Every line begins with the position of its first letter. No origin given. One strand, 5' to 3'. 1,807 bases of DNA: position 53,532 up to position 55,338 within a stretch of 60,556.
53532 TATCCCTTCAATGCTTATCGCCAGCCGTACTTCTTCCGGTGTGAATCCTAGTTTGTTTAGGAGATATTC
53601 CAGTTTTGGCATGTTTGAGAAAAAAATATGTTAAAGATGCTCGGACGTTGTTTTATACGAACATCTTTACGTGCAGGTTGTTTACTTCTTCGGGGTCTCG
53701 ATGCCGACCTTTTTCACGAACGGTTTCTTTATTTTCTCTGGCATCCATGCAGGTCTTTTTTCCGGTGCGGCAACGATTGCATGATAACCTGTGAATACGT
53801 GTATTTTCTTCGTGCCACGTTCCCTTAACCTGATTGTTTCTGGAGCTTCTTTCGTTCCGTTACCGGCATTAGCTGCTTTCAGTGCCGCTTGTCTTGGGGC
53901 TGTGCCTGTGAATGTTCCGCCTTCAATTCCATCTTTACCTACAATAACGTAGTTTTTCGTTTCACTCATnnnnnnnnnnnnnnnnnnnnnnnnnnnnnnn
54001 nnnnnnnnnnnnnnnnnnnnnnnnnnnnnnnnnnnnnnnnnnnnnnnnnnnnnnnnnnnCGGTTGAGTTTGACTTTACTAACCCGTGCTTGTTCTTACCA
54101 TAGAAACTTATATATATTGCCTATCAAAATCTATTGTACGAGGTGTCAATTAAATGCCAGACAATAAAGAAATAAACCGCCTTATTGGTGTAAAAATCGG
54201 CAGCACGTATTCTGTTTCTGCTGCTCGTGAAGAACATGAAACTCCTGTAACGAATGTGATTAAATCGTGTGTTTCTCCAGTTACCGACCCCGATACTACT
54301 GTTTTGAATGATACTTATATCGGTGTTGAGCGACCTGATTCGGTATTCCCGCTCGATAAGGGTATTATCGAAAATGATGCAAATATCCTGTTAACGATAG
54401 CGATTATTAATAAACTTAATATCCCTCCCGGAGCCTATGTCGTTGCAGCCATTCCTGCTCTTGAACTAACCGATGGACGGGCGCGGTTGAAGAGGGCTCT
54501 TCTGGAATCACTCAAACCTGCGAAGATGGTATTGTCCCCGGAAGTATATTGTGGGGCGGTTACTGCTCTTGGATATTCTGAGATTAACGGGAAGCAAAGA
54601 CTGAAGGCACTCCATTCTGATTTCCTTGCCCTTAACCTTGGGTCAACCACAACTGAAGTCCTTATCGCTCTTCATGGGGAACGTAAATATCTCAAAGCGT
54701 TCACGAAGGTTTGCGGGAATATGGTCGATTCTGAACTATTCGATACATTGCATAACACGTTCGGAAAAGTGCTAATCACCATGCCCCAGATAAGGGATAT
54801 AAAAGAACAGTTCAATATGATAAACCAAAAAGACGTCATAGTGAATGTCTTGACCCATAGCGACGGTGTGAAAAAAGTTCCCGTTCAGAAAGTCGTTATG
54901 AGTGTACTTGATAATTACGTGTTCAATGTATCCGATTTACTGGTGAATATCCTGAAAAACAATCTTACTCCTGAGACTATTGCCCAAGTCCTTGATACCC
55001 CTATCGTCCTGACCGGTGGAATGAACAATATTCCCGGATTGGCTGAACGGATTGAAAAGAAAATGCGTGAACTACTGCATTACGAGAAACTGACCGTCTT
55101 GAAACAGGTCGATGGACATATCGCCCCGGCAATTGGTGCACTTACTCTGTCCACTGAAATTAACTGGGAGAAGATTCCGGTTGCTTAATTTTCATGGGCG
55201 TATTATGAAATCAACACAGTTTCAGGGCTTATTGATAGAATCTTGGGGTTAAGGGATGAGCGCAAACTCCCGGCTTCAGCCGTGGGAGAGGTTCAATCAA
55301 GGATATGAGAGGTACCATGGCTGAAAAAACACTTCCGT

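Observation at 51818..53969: The mobile element encodes both an MC1 chromatin protein and a SET-domain methyltransferase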

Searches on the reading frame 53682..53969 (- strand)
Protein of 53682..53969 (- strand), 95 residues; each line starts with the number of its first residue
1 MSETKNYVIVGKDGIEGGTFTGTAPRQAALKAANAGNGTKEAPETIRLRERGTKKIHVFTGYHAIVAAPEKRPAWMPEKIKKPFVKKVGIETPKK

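Call 3: search_protein_families(library=pfam, proteins=[window:53682-53969:-], max_evalue=0.01)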
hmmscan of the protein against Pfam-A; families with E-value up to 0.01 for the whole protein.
window:53682-53969:- (95 aa): 1 family
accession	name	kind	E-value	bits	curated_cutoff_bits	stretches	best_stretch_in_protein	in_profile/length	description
PF05854.16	MC1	-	3.8e-31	107.7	23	1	3-91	1-93/96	Non-histone chromosomal protein MC1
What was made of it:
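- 53682..53969 (-): MC1 chromatin protein gene (95 aa) of the element-specific clade. Position 37 is Asn, inside AGNG. Pfam MC1 at 107.7 bits (call 3).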

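Call 14: find_homologous_proteins(query=window:53682-53969:-)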
Query window:53682-53969:- (95 aa): 941 proteins with E <= 0.001 among 946 candidates; the best 120 are listed.
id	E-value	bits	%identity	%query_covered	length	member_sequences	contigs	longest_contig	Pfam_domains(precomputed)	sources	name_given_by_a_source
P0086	2.5e-55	203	100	100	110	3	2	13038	PF05854.17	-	-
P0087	2.0e-43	164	82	98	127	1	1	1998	PF05854.17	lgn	-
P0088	1.5e-40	155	80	98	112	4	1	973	PF05854.17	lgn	-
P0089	7.6e-37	143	74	100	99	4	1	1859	PF05854.17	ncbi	-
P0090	2.3e-36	142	71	100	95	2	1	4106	PF05854.17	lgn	-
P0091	3.1e-36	141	74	97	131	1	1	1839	PF05854.17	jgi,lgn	jgi:hypothetical protein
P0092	1.5e-35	139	70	94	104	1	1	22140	PF05854.17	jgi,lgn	-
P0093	1.3e-34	136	69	98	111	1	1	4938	PF05854.17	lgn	-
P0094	4.1e-33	131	65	99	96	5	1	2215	PF05854.17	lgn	-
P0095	5.2e-33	131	69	96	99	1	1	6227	PF05854.17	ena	-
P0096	9.0e-33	130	66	97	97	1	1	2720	PF05854.17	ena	-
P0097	1.0e-32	130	67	97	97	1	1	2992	PF05854.17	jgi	-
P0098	1.2e-32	130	68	97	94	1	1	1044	PF05854.17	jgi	jgi:hypothetical protein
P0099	1.3e-32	130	68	97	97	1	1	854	PF05854.17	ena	-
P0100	1.9e-32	129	68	96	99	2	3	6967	PF05854.17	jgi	jgi:hypothetical protein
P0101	2.4e-32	129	68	96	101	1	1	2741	PF05854.17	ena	-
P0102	2.4e-32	129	66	96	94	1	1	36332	PF05854.17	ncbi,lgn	ncbi:MAG: non-histone chromosomal MC1 family protein [Candidatus Methanoperedens sp.]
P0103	3.3e-32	129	63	100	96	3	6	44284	PF05854.17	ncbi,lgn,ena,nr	ncbi:MAG: chromosomal protein MC1 [Candidatus Methanoperedens sp.]|nr:chromosomal protein MC1 [Candi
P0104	3.7e-32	128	68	96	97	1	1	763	PF05854.17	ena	-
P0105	4.0e-32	128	66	97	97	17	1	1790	PF05854.17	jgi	jgi:hypothetical protein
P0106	4.7e-32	128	68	96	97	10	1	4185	PF05854.17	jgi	jgi:hypothetical protein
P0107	5.1e-32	128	66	97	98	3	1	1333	PF05854.17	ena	-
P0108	5.3e-32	128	67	96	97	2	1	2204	PF05854.17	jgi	jgi:hypothetical protein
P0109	5.5e-32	128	65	100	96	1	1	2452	PF05854.17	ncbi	-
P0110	5.5e-32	128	65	97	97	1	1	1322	PF05854.17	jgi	jgi:hypothetical protein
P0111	6.0e-32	128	66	97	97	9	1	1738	PF05854.17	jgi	jgi:hypothetical protein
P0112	6.4e-32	128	66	97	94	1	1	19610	PF05854.17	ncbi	ncbi:MAG: non-histone chromosomal MC1 family protein [Methanosarcinaceae archaeon]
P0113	8.6e-32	127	65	97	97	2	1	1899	PF05854.17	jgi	jgi:hypothetical protein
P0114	9.1e-32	127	67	96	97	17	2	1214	PF05854.17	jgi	jgi:hypothetical protein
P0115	9.3e-32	127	66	96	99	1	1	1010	PF05854.17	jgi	jgi:hypothetical protein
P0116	9.8e-32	127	64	96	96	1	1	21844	PF05854.17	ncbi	-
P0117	9.8e-32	127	68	96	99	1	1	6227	PF05854.17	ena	-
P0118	1.0e-31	127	69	96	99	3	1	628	PF05854.17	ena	-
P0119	1.1e-31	127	65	96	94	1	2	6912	PF05854.17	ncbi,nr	ncbi:MAG: non-histone chromosomal MC1 family protein [Candidatus Methanoperedens sp.]|nr:non-histone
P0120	1.2e-31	127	65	96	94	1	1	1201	PF05854.17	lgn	-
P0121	1.3e-31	127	66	96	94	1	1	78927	PF05854.17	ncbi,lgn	-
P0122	1.5e-31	126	65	99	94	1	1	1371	PF05854.17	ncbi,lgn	-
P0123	1.5e-31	126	66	96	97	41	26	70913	PF05854.17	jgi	jgi:hypothetical protein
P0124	1.5e-31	126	66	97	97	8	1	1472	PF05854.17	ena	-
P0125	1.6e-31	126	61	100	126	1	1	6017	PF05854.17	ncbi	-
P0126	1.6e-31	126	66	96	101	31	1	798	PF05854.17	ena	-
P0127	1.7e-31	126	64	97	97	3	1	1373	PF05854.17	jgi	-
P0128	1.8e-31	126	65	96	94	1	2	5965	PF05854.17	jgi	-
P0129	1.9e-31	126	64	97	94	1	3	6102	PF05854.17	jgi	jgi:hypothetical protein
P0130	2.0e-31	126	63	97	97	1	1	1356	PF05854.17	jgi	jgi:hypothetical protein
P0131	2.0e-31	126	65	96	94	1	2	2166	PF05854.17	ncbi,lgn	-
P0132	2.1e-31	126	64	97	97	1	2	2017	PF05854.17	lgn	-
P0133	2.4e-31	126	67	96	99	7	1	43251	PF05854.17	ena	-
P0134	2.6e-31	126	65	96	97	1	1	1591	PF05854.17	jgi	jgi:hypothetical protein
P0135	2.6e-31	126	67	96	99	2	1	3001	PF05854.17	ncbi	-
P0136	2.7e-31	126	64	96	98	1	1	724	PF05854.17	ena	-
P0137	2.8e-31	126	69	95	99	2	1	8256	PF05854.17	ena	-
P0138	3.1e-31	125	65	97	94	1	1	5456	PF05854.17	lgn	-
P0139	3.3e-31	125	63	97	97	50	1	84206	PF05854.17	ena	-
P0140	3.8e-31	125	64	97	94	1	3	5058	PF05854.17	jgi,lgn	-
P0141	3.9e-31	125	68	93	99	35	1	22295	PF05854.17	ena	-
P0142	3.9e-31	125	66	97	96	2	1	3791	PF05854.17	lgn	-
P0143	4.0e-31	125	64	97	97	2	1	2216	PF05854.17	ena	-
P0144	4.2e-31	125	66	96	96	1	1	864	PF05854.17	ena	-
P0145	4.3e-31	125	63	100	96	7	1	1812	PF05854.17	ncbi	-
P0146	4.5e-31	125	66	97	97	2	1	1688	PF05854.17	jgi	jgi:hypothetical protein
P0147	4.5e-31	125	67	95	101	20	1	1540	PF05854.17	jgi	jgi:hypothetical protein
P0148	4.8e-31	125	65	96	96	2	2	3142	PF05854.17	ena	-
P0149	4.9e-31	125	66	96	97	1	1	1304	PF05854.17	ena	-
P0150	5.2e-31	125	68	96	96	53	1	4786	PF05854.17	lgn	-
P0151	5.7e-31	125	65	96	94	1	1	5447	PF05854.17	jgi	-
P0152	6.1e-31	124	63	100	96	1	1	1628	PF05854.17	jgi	jgi:hypothetical protein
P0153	6.4e-31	124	64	96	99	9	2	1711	PF05854.17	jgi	jgi:hypothetical protein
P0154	6.7e-31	124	65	96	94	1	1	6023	PF05854.17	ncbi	-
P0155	6.7e-31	124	67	96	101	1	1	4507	PF05854.17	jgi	-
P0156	6.7e-31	124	67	96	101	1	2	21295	PF05854.17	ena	-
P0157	7.6e-31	124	63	97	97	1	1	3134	PF05854.17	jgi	jgi:hypothetical protein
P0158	8.0e-31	124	69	93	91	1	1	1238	PF05854.17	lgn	-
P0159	8.2e-31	124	63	100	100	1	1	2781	PF05854.17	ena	-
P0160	8.7e-31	124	67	96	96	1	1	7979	PF05854.17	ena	-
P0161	9.1e-31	124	66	96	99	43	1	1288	PF05854.17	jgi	-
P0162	9.4e-31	124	67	95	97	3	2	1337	PF05854.17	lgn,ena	-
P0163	9.6e-31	124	67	97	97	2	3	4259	PF05854.17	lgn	-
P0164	1.0e-30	124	62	96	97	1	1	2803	PF05854.17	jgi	jgi:hypothetical protein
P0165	1.0e-30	124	64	96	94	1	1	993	PF05854.17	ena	-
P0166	1.1e-30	124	65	96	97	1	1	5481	PF05854.17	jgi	jgi:hypothetical protein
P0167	1.1e-30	124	63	96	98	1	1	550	PF05854.17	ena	-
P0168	1.2e-30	124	66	96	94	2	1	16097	PF05854.17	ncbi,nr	ncbi:MAG TPA: chromosomal protein MC1 [Methanosarcinaceae archaeon]|nr:chromosomal protein MC1 [Meth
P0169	1.4e-30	123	64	96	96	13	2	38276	PF05854.17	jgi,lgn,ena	-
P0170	1.4e-30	123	64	97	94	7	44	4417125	PF05854.17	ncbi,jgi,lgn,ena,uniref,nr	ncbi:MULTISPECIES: non-histone chromosomal MC1 family protein [Methanosarcina]|uniref:Chromosomal pr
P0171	1.4e-30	123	65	96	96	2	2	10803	PF05854.17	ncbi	-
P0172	1.5e-30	123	68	95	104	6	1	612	PF05854.17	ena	-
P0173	1.5e-30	123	62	96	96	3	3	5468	PF05854.17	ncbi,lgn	-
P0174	1.5e-30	123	64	96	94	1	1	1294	PF05854.17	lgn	-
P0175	1.5e-30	123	64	99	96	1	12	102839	PF05854.17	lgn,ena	-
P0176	1.6e-30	123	64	97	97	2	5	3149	PF05854.17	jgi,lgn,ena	jgi:hypothetical protein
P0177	1.6e-30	123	67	92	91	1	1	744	PF05854.17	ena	-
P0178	1.6e-30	123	64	96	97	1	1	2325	PF05854.17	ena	-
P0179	1.6e-30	123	61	100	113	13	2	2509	PF05854.17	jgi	jgi:hypothetical protein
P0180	1.6e-30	123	65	96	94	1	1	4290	PF05854.17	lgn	-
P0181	1.6e-30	123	64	96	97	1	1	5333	PF05854.17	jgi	jgi:hypothetical protein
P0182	1.7e-30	123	64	96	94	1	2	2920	PF05854.17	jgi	jgi:hypothetical protein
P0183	1.8e-30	123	63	96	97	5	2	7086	PF05854.17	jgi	jgi:hypothetical protein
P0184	1.8e-30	123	66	96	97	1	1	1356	PF05854.17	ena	-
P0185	1.9e-30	123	65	96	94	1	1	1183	PF05854.17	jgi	jgi:hypothetical protein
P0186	2.0e-30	123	64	96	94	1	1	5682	PF05854.17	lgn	-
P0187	2.0e-30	123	65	96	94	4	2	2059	PF05854.17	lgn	-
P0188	2.0e-30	123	65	96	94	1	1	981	PF05854.17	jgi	jgi:hypothetical protein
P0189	2.0e-30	123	67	93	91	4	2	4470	PF05854.17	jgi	jgi:hypothetical protein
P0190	2.1e-30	123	64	97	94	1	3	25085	PF05854.17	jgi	jgi:hypothetical protein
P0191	2.1e-30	123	68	93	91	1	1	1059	PF05854.17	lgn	-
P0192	2.1e-30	123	63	96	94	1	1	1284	PF05854.17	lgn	-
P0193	2.1e-30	123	64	96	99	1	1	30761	PF05854.17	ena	-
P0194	2.1e-30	123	64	96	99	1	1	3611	PF05854.17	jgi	jgi:Non-histone chromosomal protein MC1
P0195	2.1e-30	123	63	96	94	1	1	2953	PF05854.17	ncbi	ncbi:MAG: non-histone chromosomal MC1 family protein [Candidatus Methanoperedens sp.]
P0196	2.2e-30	123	63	96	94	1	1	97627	PF05854.17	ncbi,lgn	-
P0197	2.2e-30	123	63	97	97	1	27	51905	PF05854.17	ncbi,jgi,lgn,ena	jgi:hypothetical protein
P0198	2.3e-30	123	65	96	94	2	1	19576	PF05854.17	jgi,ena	jgi:hypothetical protein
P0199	2.5e-30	123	67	93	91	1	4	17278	PF05854.17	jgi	jgi:hypothetical protein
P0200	2.7e-30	122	65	96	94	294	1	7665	PF05854.17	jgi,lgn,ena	jgi:hypothetical protein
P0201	2.7e-30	122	65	96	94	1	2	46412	PF05854.17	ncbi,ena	-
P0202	2.8e-30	122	66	96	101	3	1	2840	PF05854.17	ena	-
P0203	2.9e-30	122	66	96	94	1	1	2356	PF05854.17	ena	-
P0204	2.9e-30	122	63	97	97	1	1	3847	PF05854.17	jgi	jgi:hypothetical protein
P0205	3.1e-30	122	64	97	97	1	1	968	PF05854.17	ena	-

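Call 32: find_encoding_contigs(protein=P0086, flank=10000, max_places=5)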
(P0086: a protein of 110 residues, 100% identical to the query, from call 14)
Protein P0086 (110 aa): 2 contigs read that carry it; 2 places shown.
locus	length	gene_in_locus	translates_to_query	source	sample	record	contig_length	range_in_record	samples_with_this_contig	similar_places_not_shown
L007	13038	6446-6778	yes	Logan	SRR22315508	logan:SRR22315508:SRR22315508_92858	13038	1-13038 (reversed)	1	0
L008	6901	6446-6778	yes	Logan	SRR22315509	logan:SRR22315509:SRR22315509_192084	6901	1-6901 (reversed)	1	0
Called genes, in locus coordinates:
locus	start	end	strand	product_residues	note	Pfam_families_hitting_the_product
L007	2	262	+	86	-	?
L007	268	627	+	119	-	-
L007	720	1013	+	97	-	-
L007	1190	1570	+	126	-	-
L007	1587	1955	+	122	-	-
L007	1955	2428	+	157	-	PF09335:VTT_dom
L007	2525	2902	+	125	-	-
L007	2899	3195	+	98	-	-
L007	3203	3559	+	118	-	PF09643:YopX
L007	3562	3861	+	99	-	-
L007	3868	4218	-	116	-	-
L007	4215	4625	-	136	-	-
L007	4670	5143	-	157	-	-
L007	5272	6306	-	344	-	PF25229:Salactin, PF06723:MreB_Mbl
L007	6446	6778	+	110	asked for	PF05854:MC1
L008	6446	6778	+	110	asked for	PF05854:MC1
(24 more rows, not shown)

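Call 49: search_solved_structures(query=window:53682-53969:-, max_evalue=0.01, show_alignments=1)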
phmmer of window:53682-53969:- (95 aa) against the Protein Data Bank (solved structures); distinct sequences matched with E-value up to 0.01: 1.
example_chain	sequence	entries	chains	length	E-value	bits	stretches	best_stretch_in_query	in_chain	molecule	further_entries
1t23_A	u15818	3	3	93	8e-35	122.4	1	2-91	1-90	Chromosomal protein MC1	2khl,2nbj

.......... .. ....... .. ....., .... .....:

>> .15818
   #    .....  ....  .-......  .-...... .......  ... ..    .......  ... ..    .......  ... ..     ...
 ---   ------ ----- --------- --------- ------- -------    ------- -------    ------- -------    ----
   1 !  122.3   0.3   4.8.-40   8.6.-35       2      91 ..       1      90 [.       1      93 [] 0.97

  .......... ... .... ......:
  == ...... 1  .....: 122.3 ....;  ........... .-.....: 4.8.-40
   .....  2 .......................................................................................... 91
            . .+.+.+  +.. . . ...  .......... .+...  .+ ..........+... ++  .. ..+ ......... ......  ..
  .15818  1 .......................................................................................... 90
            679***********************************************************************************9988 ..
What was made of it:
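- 53682..53969 (-): 1T23 at E 8e-35 (call 49).
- Checked: It matches Pfam MC1 PF05854 at 107.7 bits (cutoff 23, E 4e-31) (call 3) and M. thermophila MC1 1T23 at E 8e-35 over residues 2-91 (call 49).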

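Call 52: find_related_loci(query=window:53682-53969:-, collection=viral_contigs, flank=10000)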
Query window:53682-53969:- (95 aa) in viral_contigs; peptide patterns used: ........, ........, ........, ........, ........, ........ (x = any residue, [..] = any of these).
11 stretches matched a pattern, but none encodes a relative of the query by tblastn (E <= 1e-3).

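Call 54: find_related_loci(query=A4, collection=viral_contigs, flank=10000)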
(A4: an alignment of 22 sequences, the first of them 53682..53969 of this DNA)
Query A4 (95 aa) in viral_contigs; peptide patterns used: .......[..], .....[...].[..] (x = any residue, [..] = any of these).
32 stretches matched a pattern; 8 encode a relative of the query (tblastn E <= 1e-3); 8 distinct loci.
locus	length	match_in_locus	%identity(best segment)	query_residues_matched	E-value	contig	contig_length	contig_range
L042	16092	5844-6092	56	3-91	2e-25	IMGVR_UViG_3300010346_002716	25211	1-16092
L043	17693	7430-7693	44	1-90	2e-18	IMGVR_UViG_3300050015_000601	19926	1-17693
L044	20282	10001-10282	35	3-89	2e-13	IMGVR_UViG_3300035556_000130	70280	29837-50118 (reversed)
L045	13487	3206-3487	35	3-89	2e-13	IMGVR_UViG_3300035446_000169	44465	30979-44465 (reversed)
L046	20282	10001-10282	38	2-88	9e-13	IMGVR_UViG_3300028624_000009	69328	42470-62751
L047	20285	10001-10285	35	2-89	1e-11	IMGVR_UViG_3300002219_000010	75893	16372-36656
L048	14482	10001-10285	35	2-89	1e-11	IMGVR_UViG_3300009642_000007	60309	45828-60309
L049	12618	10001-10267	33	5-90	2e-6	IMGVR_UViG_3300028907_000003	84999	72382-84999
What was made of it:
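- Tried and rejected: An alignment query found 8 distant loci (calls 52, 54).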

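Call 55: find_encoding_contigs(protein=P0092, flank=10000, max_places=2)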
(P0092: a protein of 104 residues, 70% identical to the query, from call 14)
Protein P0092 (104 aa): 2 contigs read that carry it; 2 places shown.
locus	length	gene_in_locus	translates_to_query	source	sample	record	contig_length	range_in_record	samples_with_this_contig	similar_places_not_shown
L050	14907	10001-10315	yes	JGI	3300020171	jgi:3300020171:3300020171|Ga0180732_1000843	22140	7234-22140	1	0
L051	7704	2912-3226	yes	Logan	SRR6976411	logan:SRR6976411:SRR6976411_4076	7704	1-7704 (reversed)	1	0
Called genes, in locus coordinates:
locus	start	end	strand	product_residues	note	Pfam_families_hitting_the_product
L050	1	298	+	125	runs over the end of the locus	-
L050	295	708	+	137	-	-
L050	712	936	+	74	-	-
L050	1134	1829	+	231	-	-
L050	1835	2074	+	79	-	-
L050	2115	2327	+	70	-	-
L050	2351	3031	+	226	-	-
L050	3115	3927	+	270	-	-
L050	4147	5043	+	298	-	PF00041:fn3 (weak)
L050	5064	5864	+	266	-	-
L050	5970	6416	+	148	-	-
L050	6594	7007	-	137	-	PF01844:HNH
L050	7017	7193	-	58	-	-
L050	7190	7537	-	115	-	-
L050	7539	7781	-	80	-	-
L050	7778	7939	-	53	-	-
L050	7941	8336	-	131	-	-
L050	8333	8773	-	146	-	-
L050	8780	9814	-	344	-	PF25229:Salactin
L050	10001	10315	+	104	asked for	PF05854:MC1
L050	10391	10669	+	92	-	-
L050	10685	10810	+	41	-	-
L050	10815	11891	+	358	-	PF09511:RNA_lig_T4_1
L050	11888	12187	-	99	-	-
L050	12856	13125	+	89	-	-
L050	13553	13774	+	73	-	-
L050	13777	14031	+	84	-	-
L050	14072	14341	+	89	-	-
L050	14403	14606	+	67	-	-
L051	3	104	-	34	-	?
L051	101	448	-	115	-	-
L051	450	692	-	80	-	-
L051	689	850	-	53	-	-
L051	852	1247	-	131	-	-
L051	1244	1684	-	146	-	-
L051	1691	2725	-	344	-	PF25229:Salactin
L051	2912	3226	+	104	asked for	PF05854:MC1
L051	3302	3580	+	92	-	-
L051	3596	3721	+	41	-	-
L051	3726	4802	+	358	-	PF09511:RNA_lig_T4_1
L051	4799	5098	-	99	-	-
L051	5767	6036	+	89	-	-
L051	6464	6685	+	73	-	-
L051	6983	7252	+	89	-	-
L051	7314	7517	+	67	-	-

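Call 56: find_encoding_contigs(protein=P0093, flank=10000, max_places=2)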
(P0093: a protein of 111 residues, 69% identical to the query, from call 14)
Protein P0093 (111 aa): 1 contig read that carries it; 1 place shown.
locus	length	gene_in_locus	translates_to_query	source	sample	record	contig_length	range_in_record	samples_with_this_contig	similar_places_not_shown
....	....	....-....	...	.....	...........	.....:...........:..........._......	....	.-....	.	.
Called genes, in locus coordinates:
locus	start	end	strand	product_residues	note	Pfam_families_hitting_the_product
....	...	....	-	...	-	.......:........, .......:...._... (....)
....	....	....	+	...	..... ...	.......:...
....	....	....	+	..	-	-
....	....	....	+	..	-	-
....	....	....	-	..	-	-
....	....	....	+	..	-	-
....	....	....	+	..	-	-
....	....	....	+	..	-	-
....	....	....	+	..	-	-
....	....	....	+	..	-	-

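Call 82: search_protein_families(library=ncbifam, proteins=[window:53682-53969:-], max_evalue=0.01)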
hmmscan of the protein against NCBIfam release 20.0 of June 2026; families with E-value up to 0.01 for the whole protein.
window:53682-53969:- (95 aa): 0 families

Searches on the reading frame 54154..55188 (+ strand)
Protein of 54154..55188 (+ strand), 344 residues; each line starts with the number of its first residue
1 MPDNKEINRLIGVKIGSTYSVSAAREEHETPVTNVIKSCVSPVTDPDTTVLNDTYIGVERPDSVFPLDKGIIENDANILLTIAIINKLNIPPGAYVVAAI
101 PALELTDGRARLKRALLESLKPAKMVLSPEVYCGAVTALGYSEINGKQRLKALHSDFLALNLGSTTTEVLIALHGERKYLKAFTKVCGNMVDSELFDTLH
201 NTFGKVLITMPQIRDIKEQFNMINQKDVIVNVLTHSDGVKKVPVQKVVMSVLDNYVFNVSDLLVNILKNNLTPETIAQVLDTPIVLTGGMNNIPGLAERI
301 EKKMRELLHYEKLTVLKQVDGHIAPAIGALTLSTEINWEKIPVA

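Call 3: search_protein_families(library=pfam, proteins=[window:54154-55188:+], max_evalue=0.01)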
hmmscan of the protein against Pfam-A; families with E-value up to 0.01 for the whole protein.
window:54154-55188:+ (344 aa): 4 families
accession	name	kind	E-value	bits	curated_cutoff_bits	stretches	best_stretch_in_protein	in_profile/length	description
PF25229.1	Salactin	-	6.7e-38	131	27.1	1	11-335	4-333/335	Salactin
PF06723.19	MreB_Mbl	-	1e-07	31.5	27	1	160-305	150-298/327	MreB/Mbl protein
PF25216.1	Volactin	-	0.00096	19.1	35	1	248-306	235-293/321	Volactin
PF00022.25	Actin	-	0.0035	16.4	27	1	273-318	318-364/410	Actin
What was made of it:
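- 54154..55188 (+): Salactin (actin-like) gene, transcribed divergently from MC1. It is MC1's conserved neighbour. Pfam Salactin at 131 bits (call 3).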

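Call 82: search_protein_families(library=ncbifam, proteins=[window:54154-55188:+], max_evalue=0.01)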
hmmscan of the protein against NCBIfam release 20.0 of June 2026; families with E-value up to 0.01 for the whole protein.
window:54154-55188:+ (344 aa): 6 families
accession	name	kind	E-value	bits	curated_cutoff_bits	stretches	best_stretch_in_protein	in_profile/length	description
NF053533.1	salactin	equivalog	5.3e-40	137.5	400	1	11-334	4-333/335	actin-like salactin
NF040964.1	MamK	subfamily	1.5e-13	50.5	400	1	160-337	149-323/335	MamK family actin-like protein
NF053558.1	BeeR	equivalog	3.8e-13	49.2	530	1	64-315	68-318/349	BeeR family actin-like protein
NF010539.0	PRK13927.1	subfamily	2.6e-06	26.6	293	1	160-305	156-305/339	rod shape-determining protein MreB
TIGR01174.1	ftsA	equivalog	0.00072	18.7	175.85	1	160-305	201-339/371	cell division protein FtsA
TIGR00904.1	mreB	subfamily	0.0091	15.1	365.75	0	160-304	155-304/334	MreB/Mrl family cell shape determining protein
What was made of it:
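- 54154..55188 (+): NCBIfam salactin at 137 bits (call 82).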
